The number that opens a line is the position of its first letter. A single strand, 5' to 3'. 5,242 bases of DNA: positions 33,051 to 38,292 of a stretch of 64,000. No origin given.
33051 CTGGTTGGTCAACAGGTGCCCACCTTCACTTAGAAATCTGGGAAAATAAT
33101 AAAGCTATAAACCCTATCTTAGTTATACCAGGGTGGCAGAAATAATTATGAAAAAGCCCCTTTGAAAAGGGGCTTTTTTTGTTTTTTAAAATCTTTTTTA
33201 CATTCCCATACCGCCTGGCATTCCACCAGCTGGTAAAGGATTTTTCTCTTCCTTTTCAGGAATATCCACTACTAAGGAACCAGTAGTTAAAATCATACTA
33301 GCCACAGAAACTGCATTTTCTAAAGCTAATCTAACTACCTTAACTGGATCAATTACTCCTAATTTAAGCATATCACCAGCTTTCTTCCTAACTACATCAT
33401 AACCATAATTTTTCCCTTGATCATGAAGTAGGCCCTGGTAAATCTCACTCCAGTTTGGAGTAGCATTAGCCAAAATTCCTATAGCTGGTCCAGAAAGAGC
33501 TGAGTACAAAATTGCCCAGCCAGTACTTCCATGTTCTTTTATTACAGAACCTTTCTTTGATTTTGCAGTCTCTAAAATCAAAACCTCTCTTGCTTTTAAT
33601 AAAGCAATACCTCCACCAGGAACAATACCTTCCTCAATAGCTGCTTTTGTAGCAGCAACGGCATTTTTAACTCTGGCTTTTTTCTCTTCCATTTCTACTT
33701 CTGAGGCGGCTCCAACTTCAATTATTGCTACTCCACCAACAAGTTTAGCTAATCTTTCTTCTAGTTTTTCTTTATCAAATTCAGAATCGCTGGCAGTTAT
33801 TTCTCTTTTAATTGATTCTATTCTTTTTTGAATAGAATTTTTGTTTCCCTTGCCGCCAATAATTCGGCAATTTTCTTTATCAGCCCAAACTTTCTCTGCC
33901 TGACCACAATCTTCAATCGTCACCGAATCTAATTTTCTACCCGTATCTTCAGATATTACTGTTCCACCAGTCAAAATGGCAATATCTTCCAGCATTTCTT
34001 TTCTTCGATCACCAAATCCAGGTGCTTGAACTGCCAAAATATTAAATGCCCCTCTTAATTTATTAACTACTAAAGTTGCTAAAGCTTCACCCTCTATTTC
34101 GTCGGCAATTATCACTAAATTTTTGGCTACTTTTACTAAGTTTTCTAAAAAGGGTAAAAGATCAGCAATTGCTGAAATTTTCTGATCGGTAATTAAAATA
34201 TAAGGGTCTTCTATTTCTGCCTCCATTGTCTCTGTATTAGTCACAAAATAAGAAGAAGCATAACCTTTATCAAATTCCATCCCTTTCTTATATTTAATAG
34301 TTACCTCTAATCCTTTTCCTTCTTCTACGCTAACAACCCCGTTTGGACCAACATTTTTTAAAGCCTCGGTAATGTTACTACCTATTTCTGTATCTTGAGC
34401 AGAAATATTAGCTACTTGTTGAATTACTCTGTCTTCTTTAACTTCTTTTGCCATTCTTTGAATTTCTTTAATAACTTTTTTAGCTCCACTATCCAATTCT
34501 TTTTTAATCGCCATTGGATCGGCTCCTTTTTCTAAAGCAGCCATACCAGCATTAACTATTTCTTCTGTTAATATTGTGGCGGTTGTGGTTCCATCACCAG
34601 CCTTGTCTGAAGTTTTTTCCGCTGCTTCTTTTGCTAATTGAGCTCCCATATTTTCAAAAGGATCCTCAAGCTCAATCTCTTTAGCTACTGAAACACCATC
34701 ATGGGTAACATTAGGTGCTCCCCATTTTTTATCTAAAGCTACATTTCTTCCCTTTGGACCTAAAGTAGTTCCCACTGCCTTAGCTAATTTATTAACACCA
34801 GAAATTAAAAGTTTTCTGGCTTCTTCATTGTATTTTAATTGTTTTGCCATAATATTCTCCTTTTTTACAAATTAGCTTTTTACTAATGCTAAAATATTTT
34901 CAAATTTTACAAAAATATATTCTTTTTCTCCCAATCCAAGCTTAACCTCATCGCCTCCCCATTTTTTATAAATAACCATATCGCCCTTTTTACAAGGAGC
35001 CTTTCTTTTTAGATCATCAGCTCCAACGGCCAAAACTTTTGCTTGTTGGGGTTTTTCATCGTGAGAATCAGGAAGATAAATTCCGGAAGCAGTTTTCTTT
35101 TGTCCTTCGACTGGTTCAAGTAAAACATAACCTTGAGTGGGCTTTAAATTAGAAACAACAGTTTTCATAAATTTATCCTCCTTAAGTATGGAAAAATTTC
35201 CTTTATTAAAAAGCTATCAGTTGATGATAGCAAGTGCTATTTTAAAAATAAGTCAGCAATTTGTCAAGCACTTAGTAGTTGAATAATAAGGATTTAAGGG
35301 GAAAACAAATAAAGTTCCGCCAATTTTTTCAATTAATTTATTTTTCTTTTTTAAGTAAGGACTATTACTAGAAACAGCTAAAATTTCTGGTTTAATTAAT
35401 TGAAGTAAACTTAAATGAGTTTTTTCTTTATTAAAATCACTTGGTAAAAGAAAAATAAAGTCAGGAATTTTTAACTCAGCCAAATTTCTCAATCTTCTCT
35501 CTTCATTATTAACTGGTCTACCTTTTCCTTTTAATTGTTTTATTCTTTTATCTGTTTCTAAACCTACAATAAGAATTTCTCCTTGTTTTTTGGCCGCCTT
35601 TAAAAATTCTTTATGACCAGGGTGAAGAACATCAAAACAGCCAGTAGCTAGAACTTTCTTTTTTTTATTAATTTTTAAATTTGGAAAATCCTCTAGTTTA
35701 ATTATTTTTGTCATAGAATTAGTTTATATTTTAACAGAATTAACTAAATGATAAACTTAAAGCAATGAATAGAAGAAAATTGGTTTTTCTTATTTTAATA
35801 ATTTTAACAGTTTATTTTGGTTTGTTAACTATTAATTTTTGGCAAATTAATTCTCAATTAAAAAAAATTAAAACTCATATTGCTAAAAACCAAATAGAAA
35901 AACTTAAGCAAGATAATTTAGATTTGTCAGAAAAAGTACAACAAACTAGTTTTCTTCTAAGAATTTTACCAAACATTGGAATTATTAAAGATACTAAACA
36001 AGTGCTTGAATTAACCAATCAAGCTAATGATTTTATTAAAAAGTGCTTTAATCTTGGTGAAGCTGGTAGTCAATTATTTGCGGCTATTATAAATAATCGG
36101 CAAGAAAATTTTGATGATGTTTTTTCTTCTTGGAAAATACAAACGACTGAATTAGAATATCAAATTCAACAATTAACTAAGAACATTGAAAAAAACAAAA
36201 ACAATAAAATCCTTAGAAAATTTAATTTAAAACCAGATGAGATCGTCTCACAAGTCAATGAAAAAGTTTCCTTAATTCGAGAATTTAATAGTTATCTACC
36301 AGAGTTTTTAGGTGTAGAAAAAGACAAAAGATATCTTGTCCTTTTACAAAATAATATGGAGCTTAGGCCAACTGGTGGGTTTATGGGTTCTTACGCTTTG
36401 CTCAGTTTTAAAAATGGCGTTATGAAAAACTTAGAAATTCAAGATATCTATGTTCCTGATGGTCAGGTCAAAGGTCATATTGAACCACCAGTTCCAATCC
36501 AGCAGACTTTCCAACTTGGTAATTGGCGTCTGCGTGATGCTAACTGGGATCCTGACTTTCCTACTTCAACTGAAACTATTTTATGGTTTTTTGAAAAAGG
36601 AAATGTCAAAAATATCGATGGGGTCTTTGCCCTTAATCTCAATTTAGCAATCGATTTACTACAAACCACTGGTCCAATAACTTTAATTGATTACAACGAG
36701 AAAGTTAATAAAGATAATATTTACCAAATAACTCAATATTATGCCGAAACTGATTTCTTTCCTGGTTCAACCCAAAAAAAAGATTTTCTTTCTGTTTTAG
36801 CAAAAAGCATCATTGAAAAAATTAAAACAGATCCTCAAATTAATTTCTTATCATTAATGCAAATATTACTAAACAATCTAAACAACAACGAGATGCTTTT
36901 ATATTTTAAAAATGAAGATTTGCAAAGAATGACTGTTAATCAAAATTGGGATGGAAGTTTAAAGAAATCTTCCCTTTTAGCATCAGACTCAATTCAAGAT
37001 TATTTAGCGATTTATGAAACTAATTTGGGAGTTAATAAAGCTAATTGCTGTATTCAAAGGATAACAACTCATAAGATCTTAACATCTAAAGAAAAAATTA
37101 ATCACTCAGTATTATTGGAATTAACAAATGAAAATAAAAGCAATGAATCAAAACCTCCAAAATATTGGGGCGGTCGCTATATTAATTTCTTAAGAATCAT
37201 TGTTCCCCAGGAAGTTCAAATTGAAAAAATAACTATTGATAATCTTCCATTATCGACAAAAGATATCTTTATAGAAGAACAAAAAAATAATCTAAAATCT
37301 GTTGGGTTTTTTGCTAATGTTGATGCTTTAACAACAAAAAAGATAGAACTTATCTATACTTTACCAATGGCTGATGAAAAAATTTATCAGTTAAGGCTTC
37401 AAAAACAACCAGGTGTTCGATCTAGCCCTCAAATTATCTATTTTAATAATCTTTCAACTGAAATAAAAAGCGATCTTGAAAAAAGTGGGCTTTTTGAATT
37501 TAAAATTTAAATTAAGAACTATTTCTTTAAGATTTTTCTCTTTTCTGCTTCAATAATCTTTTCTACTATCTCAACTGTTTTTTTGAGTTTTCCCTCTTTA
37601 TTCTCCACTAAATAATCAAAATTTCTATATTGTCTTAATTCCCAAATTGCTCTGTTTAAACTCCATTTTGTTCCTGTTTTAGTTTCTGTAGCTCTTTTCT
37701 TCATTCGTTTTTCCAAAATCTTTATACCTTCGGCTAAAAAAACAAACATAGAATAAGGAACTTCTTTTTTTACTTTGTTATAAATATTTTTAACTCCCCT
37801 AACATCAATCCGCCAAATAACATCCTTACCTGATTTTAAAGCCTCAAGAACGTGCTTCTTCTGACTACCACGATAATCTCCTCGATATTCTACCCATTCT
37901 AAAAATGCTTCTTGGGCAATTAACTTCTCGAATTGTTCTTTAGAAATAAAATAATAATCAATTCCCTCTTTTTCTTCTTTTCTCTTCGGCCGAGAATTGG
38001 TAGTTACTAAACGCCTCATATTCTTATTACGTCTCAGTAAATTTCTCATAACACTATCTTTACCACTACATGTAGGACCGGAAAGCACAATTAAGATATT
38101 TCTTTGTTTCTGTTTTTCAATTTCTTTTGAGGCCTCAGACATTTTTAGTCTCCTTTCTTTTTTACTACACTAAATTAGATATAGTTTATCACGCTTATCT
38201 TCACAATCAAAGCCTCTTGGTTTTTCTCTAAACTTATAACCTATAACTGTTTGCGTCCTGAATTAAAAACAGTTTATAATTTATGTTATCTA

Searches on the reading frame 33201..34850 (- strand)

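Call 31: search_protein_families(library=pfam, proteins=[window:33201-34850:-])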
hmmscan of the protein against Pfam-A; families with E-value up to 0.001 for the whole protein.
window:33201-34850:- (550 aa): 1 family
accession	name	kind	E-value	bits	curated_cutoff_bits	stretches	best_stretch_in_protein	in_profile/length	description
PF00118.29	Cpn60_TCP1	-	6.9e-62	210.2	34.3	1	22-529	1-488/490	TCP-1/cpn60 chaperonin family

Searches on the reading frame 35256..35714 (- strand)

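Call 31: search_protein_families(library=pfam, proteins=[window:35256-35714:-])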
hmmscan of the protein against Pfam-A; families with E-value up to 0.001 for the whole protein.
window:35256-35714:- (153 aa): 2 families
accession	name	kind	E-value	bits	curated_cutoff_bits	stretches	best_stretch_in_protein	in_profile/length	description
PF01467.32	CTP_transf_like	-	1.4e-12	48.4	21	1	22-116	1-88/133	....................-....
PF06574.18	FAD_syn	-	0.0002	21.7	27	1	16-102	4-93/158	FAD synthetase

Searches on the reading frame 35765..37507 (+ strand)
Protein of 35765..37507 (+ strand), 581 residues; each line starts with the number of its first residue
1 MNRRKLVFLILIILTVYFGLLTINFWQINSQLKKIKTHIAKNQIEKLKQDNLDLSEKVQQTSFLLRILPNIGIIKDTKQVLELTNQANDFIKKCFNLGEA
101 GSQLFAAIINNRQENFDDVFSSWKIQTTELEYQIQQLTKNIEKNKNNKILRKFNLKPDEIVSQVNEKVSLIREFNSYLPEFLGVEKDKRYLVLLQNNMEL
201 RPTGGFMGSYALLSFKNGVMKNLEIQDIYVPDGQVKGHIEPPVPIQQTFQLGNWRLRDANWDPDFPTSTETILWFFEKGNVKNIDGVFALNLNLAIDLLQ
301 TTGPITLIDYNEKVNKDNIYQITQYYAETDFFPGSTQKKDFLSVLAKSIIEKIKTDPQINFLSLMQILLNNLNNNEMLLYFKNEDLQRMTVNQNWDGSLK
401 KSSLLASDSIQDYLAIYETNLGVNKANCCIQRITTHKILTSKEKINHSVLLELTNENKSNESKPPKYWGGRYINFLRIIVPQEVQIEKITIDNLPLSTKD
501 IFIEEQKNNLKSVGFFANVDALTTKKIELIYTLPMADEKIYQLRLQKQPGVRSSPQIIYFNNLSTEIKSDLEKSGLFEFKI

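Call 9: search_protein_families(library=pfam, proteins=[window:35765-37507:+])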
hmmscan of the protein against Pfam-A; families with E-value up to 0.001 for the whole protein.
window:35765-37507:+ (581 aa): 1 family
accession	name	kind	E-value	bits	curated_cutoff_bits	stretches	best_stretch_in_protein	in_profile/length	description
PF13196.11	DUF4012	-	1.5e-23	84.3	28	1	187-324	3-140/144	Protein of unknown function (DUF4012)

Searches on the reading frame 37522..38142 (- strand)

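Call 9: search_protein_families(library=pfam, proteins=[window:37522-38142:-])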
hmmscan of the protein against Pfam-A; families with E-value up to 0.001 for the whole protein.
window:37522-38142:- (207 aa): 2 families
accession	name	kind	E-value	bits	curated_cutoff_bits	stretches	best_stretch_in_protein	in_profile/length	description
PF00625.27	Guanylate_kin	-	3.4e-32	112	25.2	1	17-200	4-182/182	Guanylate kinase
PF13671.12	AAA_33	-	0.0009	20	27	0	17-110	1-75/143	AAA domain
